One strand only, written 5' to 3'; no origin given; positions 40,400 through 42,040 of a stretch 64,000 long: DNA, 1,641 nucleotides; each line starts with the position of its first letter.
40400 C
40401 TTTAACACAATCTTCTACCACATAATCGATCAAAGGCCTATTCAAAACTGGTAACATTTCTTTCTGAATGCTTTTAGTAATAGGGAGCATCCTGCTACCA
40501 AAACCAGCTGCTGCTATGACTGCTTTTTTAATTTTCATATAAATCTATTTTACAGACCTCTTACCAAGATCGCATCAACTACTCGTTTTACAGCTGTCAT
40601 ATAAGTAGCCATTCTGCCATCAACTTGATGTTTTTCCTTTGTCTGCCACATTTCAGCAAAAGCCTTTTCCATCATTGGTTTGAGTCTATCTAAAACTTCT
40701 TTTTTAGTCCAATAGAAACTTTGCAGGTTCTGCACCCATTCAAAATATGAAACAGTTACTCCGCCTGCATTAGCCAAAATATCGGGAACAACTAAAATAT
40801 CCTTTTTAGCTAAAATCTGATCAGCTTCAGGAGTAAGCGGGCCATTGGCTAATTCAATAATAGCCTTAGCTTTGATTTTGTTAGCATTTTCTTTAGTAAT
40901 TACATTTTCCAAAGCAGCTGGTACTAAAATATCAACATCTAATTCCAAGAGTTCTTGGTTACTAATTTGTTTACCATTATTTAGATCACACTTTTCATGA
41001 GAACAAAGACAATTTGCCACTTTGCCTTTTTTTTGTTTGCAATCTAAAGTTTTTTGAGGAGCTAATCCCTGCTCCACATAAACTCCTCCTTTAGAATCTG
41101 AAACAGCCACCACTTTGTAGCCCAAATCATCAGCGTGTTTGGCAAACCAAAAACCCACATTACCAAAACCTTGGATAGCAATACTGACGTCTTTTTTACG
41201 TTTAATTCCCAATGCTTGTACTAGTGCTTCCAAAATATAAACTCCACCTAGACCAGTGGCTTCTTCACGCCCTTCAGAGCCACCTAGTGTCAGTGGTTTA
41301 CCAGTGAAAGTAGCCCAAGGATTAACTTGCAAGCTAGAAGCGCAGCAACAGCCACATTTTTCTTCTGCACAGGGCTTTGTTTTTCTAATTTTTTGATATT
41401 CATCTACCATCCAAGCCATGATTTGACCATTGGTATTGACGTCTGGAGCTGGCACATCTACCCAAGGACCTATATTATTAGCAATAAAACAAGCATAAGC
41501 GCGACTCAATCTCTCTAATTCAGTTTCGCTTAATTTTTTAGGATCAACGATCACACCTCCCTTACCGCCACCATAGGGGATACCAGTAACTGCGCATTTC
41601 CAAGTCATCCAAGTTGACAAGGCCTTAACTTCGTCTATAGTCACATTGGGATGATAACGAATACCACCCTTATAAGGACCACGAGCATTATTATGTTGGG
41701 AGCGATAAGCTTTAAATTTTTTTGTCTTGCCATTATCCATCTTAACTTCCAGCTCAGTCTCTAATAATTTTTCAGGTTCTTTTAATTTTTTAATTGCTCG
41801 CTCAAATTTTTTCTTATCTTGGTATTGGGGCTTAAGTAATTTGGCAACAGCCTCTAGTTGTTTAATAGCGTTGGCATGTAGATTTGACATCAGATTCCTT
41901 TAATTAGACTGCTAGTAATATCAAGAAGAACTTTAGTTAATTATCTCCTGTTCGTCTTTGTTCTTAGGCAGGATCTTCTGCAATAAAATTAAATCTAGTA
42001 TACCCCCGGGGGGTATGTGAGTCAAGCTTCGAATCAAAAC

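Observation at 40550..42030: Second copy of the same operator in the promoter of a glutamate dehydrogenase carrying two cysteine-rich insertions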

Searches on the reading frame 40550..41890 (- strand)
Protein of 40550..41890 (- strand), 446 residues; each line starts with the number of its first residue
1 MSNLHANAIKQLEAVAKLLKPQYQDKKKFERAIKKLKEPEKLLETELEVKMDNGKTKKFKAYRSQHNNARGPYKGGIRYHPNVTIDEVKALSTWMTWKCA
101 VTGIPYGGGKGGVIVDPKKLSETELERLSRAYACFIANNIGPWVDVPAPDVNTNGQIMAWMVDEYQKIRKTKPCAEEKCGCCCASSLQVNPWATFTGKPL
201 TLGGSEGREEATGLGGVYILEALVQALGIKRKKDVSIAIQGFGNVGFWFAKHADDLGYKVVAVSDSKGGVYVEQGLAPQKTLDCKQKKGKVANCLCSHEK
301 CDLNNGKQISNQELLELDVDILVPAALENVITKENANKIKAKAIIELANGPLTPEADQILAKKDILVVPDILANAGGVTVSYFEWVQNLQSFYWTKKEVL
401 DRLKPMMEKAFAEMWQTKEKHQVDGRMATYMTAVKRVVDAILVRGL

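Call 8: search_protein_families(library=pfam, proteins=[window:40550-41890:-])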
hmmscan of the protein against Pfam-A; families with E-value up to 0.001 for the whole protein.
window:40550-41890:- (446 aa): 2 families
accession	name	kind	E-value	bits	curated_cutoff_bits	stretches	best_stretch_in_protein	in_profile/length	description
PF00208.27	ELFV_dehydrog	-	2e-80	270.4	23.4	1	203-445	1-241/241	Glutamate/Leucine/Phenylalanine/Valine dehydrogenase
PF02812.23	ELFV_dehydrog_N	-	2.3e-57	192.7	25.3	1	39-167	1-129/129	Glu/Leu/Phe/Val dehydrogenase, dimerisation domain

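Call 9: search_protein_families(library=ncbifam, proteins=[window:40550-41890:-])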
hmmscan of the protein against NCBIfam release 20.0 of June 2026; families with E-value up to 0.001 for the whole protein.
window:40550-41890:- (446 aa): 7 families
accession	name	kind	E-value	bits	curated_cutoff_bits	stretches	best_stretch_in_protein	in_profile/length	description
NF040817.1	GdhA_Arch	equivalog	7.1e-154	513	750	1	7-445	9-415/419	glutamate dehydrogenase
NF041398.1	GluDhGdhB_Halo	equivalog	2.3e-124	415.4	620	1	30-446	22-408/410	glutamate dehydrogenase GdhB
NF006929.0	PRK09414.1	equivalog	1.4e-80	271.4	536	1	12-445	28-443/445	NADP-specific glutamate dehydrogenase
NF010633.0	PRK14030.1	subfamily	8.2e-70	236.1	743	1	15-445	27-443/445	glutamate dehydrogenase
NF010634.0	PRK14031.1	equivalog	2.5e-62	210.8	822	1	10-418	22-413/444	NADP-specific glutamate dehydrogenase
NF035922.1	Trp_DH_ScyB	equivalog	4.2e-24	85.2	600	2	303-432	210-334/346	tryptophan dehydrogenase ScyB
NF004912.0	PRK06270.1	equivalog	6.7e-07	29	373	1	238-344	7-116/343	homoserine dehydrogenase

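Call 10: search_solved_structures(query=window:40550-41890:-, show_alignments=3)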
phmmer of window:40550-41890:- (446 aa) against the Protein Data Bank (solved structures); distinct sequences matched with E-value up to 0.001: 71 (the best 60 are shown).
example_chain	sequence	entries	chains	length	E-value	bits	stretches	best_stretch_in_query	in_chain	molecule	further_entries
1gtm_A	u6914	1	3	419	3.5e-125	421.3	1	14-445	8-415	GLUTAMATE DEHYDROGENASE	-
1b3b_A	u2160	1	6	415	7.9e-125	420.1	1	34-445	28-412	PROTEIN (GLUTAMATE DEHYDROGENASE)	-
1euz_A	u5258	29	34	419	1e-124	419.7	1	8-445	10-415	GLUTAMATE DEHYDROGENASE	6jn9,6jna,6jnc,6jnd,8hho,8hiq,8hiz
2tmg_A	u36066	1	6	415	1.5e-124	419.2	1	34-445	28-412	PROTEIN (GLUTAMATE DEHYDROGENASE)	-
1b26_A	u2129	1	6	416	5.6e-124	417.3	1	34-445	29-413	GLUTAMATE DEHYDROGENASE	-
8zmu_A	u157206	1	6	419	1.4e-123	416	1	8-445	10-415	Glutamate dehydrogenase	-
8znb_A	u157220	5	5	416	1.8e-123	415.6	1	8-445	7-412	Glutamate dehydrogenase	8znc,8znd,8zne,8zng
7mfm_A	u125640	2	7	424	6.7e-119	400.5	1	30-445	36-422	Glutamate dehydrogenase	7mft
3k92_A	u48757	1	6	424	3.3e-118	398.3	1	35-445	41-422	NAD-specific glutamate dehydrogenase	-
1bvu_A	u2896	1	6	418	1.5e-117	396.1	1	8-445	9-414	PROTEIN (GLUTAMATE DEHYDROGENASE)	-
3k8z_A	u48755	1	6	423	1.5e-116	392.8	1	30-445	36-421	NAD-specific glutamate dehydrogenase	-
8ysw_A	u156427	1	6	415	2.3e-112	379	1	27-445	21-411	Glutamate dehydrogenase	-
8i83_A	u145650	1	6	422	2.4e-112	378.9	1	27-445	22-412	Glutamate dehydrogenase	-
4xgi_A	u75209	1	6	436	7.5e-107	360.8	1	29-446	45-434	Glutamate dehydrogenase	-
2yfq_A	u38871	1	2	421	3.6e-105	355.3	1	34-445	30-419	NAD-SPECIFIC GLUTAMATE DEHYDROGENASE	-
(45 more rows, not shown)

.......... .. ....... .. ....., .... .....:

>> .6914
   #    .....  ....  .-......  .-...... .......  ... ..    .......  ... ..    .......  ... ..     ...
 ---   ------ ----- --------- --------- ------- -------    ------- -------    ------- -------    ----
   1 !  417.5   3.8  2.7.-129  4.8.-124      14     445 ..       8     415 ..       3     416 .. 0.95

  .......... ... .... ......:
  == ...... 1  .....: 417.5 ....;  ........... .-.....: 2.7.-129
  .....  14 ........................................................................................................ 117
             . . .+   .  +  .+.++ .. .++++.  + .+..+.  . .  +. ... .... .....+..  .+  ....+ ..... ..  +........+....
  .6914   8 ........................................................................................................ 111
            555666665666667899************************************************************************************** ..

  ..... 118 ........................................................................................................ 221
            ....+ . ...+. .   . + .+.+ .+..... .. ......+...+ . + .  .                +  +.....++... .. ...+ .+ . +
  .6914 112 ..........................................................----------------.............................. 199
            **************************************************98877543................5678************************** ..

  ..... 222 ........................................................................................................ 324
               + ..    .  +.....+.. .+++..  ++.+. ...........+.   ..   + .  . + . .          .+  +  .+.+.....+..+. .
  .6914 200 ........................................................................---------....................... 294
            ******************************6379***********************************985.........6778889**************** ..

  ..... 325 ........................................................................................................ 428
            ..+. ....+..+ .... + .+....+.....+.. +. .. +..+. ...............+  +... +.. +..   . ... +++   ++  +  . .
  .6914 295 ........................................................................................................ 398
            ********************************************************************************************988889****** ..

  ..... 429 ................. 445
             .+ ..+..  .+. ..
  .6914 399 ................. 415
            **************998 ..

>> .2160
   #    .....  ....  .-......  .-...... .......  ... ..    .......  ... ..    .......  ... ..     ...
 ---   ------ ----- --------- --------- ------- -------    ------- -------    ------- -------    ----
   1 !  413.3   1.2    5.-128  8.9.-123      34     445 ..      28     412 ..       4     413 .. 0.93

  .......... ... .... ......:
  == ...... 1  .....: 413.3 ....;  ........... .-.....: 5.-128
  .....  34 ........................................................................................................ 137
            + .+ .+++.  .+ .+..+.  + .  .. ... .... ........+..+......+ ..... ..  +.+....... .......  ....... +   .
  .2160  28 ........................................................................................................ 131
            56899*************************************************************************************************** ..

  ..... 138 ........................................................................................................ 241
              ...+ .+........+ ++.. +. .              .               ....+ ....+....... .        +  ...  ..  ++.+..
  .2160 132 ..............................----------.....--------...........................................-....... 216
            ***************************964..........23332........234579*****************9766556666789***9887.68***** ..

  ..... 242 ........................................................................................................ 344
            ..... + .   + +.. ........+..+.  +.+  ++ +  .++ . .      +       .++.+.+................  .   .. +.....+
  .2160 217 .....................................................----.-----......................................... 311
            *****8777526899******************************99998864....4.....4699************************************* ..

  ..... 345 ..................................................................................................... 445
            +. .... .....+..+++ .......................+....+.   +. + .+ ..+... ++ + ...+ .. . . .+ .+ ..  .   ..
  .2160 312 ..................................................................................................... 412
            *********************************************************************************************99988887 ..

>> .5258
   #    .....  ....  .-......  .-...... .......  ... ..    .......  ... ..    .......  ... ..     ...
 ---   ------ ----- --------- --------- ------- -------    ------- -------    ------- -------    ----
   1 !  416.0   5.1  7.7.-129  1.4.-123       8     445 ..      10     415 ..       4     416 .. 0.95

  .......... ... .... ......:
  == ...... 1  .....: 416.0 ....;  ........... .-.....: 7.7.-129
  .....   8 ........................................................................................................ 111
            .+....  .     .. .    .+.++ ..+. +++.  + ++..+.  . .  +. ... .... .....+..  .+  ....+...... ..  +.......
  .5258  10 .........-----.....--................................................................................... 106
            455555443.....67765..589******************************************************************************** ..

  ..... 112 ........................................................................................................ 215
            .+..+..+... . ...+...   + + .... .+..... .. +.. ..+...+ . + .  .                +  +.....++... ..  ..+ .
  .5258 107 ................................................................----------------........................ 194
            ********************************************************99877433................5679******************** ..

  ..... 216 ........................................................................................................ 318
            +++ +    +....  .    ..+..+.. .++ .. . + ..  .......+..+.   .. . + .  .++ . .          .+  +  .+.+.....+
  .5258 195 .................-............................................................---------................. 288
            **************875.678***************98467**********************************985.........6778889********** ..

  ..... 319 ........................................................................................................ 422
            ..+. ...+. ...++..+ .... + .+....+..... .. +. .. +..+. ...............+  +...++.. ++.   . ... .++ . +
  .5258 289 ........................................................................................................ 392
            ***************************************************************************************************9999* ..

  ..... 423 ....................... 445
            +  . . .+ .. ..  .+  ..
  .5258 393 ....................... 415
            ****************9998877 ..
